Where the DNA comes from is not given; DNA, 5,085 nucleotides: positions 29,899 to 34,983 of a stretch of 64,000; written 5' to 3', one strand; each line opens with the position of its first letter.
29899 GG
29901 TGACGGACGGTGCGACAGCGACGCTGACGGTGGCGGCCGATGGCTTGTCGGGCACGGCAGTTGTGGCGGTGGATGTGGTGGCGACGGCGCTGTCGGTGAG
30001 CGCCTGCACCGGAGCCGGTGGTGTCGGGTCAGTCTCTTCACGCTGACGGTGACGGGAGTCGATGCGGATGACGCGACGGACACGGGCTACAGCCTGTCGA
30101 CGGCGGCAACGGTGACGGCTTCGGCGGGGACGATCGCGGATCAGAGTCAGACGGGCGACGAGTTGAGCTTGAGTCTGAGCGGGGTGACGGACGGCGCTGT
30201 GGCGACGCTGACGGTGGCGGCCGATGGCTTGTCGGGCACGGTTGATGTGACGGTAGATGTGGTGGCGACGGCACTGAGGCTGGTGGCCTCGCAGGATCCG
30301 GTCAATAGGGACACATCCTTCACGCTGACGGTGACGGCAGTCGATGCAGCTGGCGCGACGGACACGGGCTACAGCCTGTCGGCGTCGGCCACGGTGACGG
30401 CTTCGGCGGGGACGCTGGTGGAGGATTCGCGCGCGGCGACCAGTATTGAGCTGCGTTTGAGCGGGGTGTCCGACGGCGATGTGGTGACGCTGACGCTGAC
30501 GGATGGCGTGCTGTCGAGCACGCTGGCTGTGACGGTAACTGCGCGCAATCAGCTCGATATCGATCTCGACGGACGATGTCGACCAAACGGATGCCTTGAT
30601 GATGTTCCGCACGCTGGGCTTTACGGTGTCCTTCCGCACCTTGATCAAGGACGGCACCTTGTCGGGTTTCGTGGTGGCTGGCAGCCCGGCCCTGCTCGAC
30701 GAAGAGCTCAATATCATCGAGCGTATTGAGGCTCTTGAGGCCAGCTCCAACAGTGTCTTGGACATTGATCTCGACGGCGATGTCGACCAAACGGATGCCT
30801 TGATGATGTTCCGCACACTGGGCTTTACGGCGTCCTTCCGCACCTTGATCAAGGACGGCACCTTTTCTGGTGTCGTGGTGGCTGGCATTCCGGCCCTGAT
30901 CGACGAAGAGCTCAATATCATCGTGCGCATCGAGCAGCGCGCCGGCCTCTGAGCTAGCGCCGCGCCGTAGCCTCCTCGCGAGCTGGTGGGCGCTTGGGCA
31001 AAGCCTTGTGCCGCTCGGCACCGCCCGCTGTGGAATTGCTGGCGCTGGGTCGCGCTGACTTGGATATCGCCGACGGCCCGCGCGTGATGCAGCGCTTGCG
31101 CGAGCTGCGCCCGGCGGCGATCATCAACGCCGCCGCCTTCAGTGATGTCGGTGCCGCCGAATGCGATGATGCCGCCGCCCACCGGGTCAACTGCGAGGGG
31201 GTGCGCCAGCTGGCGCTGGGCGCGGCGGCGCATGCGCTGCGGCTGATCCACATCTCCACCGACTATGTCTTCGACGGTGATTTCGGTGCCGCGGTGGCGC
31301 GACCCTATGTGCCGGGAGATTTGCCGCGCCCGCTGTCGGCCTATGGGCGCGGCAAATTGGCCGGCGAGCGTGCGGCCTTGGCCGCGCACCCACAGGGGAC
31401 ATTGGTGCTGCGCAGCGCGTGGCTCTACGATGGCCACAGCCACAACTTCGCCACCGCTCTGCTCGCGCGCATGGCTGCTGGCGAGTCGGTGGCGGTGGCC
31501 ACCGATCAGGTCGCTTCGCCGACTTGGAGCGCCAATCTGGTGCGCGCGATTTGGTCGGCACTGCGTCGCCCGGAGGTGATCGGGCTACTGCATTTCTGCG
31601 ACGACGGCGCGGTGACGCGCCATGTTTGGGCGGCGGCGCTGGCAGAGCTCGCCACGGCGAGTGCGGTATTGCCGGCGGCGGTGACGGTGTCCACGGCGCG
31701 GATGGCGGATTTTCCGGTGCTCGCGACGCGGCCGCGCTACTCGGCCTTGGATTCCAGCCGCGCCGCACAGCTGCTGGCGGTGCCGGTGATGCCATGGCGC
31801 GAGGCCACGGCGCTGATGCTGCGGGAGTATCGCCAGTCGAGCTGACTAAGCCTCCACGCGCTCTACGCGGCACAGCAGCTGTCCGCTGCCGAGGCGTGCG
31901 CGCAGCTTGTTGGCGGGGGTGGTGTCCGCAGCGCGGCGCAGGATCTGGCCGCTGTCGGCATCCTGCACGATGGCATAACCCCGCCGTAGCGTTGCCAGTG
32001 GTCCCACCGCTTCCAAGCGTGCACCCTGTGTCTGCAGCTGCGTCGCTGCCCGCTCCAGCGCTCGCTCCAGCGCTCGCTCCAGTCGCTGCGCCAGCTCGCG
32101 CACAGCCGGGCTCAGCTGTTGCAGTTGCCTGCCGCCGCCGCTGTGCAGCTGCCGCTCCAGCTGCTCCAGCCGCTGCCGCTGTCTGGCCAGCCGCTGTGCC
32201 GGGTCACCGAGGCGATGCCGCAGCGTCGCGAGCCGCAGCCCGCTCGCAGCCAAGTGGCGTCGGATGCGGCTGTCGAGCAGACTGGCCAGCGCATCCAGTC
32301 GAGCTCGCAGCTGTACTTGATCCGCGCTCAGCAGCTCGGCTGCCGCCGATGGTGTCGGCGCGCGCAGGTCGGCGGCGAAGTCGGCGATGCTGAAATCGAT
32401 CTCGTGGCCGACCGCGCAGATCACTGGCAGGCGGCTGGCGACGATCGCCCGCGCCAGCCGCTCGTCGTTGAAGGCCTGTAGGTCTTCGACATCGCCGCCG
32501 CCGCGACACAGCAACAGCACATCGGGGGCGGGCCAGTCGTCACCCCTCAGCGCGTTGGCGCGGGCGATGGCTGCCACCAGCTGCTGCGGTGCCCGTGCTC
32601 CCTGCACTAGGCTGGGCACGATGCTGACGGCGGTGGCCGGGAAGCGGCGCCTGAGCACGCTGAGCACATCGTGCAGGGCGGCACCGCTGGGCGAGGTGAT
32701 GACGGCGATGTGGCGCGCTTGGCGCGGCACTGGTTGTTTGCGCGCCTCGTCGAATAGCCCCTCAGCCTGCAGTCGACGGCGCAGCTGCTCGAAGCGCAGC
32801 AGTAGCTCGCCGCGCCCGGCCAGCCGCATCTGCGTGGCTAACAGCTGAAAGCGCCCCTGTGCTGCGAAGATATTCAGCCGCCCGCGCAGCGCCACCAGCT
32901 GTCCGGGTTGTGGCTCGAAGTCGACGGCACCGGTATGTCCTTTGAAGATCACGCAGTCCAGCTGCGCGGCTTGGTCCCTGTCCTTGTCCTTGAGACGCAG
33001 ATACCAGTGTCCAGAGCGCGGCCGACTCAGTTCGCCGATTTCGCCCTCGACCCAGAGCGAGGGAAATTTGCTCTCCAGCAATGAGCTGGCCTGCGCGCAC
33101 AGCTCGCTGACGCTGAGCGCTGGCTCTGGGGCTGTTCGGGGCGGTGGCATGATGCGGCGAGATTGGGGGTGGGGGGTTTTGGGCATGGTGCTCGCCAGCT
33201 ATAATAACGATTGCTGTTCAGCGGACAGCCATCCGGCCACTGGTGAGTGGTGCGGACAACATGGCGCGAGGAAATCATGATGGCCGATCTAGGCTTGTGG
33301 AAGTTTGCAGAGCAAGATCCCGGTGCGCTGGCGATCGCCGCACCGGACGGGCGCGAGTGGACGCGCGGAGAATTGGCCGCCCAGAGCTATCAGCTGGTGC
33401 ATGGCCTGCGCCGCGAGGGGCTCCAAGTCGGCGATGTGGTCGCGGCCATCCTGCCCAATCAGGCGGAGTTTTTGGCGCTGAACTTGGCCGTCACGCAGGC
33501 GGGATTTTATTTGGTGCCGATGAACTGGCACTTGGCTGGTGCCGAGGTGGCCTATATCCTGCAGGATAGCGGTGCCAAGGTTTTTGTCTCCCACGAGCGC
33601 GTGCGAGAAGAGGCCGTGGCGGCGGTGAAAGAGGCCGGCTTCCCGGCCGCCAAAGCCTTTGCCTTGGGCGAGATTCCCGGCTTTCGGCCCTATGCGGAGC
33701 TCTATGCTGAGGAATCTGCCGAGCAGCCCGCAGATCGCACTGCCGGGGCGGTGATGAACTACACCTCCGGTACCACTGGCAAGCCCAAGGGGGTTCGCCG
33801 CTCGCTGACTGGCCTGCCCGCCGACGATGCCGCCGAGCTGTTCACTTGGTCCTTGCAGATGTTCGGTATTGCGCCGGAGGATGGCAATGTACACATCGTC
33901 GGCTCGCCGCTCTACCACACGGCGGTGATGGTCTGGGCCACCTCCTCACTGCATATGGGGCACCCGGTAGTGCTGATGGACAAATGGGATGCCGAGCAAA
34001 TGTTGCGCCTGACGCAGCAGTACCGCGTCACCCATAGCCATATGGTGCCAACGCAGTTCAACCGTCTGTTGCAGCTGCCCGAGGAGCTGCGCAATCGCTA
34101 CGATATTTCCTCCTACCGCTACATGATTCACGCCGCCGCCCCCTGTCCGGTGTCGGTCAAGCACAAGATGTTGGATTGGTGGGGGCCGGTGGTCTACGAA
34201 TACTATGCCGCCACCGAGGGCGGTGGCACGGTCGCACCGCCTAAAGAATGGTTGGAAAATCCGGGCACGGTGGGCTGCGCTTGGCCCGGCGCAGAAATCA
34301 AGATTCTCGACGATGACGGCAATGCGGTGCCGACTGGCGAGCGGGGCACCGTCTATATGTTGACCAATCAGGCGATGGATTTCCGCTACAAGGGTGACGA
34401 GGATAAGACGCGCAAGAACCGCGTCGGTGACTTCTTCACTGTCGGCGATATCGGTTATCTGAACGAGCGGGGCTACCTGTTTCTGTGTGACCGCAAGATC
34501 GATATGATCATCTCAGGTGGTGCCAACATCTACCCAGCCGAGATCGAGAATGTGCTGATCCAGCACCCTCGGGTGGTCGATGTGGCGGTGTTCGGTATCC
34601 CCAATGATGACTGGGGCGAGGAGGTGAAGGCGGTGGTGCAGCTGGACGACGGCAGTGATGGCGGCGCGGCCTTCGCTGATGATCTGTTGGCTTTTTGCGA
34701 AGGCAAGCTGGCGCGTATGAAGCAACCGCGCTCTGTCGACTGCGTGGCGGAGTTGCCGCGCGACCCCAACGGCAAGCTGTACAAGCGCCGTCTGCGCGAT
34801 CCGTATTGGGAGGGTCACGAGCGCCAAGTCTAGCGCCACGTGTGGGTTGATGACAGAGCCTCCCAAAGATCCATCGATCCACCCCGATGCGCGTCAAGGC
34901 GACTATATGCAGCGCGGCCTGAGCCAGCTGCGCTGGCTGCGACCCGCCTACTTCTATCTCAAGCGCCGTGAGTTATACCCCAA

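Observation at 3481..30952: Possible non-cellulosomal cohesin-dockerin assembly: giant Ig-repeat scaffold and neighbouring S8 protease both end in dockerin-like Ca-binding modules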

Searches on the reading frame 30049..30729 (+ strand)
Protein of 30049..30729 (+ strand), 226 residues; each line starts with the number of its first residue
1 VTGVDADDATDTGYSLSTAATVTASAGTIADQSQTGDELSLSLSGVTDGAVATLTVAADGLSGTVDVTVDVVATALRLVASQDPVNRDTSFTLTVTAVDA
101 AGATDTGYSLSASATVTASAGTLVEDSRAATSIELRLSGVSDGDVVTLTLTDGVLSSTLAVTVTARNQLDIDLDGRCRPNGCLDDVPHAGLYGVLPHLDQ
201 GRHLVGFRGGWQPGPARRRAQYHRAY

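Call 7: search_protein_families(library=pfam, proteins=[window:30049-30729:+], max_evalue=1)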
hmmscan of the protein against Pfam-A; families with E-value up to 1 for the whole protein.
window:30049-30729:+ (226 aa): 2 families
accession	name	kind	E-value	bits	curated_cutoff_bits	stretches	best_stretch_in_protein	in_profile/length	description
PF06572.17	DUF1131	-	0.14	12.4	21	0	7-70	39-102/170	Protein of unknown function (DUF1131)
PF12245.14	Big_3_2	-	0.3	11.7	23.3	1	31-105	25-111/122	Bacterial Ig-like domain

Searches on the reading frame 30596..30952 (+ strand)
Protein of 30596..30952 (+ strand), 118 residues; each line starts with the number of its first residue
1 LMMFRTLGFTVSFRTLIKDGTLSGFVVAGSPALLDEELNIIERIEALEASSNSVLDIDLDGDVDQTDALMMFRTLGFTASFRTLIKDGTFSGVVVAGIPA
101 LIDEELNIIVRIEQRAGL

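Call 7: search_protein_families(library=pfam, proteins=[window:30596-30952:+], max_evalue=1)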
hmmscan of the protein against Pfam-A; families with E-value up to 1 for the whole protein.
window:30596-30952:+ (118 aa): 6 families
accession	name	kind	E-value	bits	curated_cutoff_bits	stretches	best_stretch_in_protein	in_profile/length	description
PF00404.24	Dockerin_1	-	0.0027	18.3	22.9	1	39-75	23-56/57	Dockerin type I domain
PF03616.19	Glt_symporter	-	0.071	12.3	26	1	51-96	53-98/368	Sodium/glutamate symporter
PF01653.23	DNA_ligase_aden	-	0.16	11.9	27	1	23-80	184-240/253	NAD-dependent DNA ligase adenylation domain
PF11330.14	30K_MP_C_Ter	-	0.24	10.8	27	0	5-48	179-223/259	C-Terminal of 30K viral movement proteins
PF18034.6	Bac_GH3_C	-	0.29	11.4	27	0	13-40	83-110/137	Bacterial Glycosyl hydrolase family 3 C-terminal domain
PF22463.2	Ctf19_RWD1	-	0.31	11.5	26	0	69-87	10-28/69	Ctf19, first RWD domain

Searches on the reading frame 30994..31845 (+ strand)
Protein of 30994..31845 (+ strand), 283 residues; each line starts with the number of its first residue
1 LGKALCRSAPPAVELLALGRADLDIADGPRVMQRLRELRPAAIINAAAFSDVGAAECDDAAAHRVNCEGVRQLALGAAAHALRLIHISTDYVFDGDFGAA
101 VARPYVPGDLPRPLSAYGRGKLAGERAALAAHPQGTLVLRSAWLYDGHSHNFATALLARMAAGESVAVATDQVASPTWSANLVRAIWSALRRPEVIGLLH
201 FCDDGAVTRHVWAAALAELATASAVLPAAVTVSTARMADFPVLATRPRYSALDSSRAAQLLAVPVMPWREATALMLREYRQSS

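Call 19: search_protein_families(library=pfam, proteins=[window:30994-31845:+], max_evalue=0.001)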
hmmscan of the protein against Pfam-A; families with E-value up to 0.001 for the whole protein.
window:30994-31845:+ (283 aa): 4 families
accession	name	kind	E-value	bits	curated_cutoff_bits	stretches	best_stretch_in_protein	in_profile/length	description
PF04321.23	RmlD_sub_bind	-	1.2e-65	221.8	27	1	2-280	13-286/287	RmlD substrate binding domain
PF01370.27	Epimerase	-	1.2e-14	54.8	20.9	1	21-194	46-229/240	NAD dependent epimerase/dehydratase family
PF16363.11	GDP_Man_Dehyd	-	2.7e-07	30.8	27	1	23-164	59-208/332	GDP-mannose 4,6 dehydratase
PF02719.21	Polysacc_synt_2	-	0.00044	20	20.2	0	24-90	62-129/293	Polysaccharide biosynthesis protein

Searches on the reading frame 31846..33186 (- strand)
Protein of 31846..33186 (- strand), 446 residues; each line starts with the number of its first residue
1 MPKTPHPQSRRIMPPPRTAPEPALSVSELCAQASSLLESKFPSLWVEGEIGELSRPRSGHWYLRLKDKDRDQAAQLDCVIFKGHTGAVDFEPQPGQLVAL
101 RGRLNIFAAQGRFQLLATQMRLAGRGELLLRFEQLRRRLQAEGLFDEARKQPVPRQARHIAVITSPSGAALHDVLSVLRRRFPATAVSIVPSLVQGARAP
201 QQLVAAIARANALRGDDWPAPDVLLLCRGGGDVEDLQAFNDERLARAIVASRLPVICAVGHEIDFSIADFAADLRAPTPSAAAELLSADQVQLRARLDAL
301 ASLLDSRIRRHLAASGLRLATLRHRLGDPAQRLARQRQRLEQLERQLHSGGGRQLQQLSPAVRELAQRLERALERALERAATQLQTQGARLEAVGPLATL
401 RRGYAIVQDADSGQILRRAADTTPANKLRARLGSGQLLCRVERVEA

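Call 19: search_protein_families(library=pfam, proteins=[window:31846-33186:-], max_evalue=0.001)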
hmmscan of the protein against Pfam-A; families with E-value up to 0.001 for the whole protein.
window:31846-33186:- (446 aa): 3 families
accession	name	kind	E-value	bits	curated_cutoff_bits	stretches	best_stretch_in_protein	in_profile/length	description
PF02601.20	Exonuc_VII_L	-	6.3e-91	305.6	35.9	1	144-439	1-314/315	Exonuclease VII, large subunit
PF13742.12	tRNA_anti_2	-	3.1e-24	85.4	27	1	24-121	1-95/95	OB-fold nucleic acid binding domain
PF01336.31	tRNA_anti-codon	-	7.7e-06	26.2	27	1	45-122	2-74/75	OB-fold nucleic acid binding domain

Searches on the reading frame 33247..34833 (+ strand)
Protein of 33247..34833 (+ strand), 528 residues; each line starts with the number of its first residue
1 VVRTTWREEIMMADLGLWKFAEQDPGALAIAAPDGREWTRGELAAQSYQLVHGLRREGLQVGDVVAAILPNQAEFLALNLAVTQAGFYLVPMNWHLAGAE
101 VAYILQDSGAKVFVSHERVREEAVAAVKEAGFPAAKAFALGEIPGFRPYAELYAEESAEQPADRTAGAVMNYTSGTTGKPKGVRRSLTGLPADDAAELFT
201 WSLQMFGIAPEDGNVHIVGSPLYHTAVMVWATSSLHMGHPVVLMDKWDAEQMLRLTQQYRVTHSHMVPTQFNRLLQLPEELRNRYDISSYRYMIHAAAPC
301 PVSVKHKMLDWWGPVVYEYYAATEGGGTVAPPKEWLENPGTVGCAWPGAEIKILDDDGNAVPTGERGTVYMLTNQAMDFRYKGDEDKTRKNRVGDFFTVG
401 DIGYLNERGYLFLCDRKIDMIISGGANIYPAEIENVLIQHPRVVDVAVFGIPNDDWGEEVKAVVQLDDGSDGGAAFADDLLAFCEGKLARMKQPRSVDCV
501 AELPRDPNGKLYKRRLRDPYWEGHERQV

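Call 19: search_protein_families(library=pfam, proteins=[window:33247-34833:+], max_evalue=0.001)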
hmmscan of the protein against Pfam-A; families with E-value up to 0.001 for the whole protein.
window:33247-34833:+ (528 aa): 2 families
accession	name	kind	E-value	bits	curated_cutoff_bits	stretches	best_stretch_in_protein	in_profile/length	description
PF00501.34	AMP-binding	-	3.7e-68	230.5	29.9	1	18-377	2-380/384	AMP-binding enzyme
PF13193.12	AMP-binding_C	-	1.9e-17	64.4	24.5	1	432-510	1-76/76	AMP-binding enzyme C-terminal domain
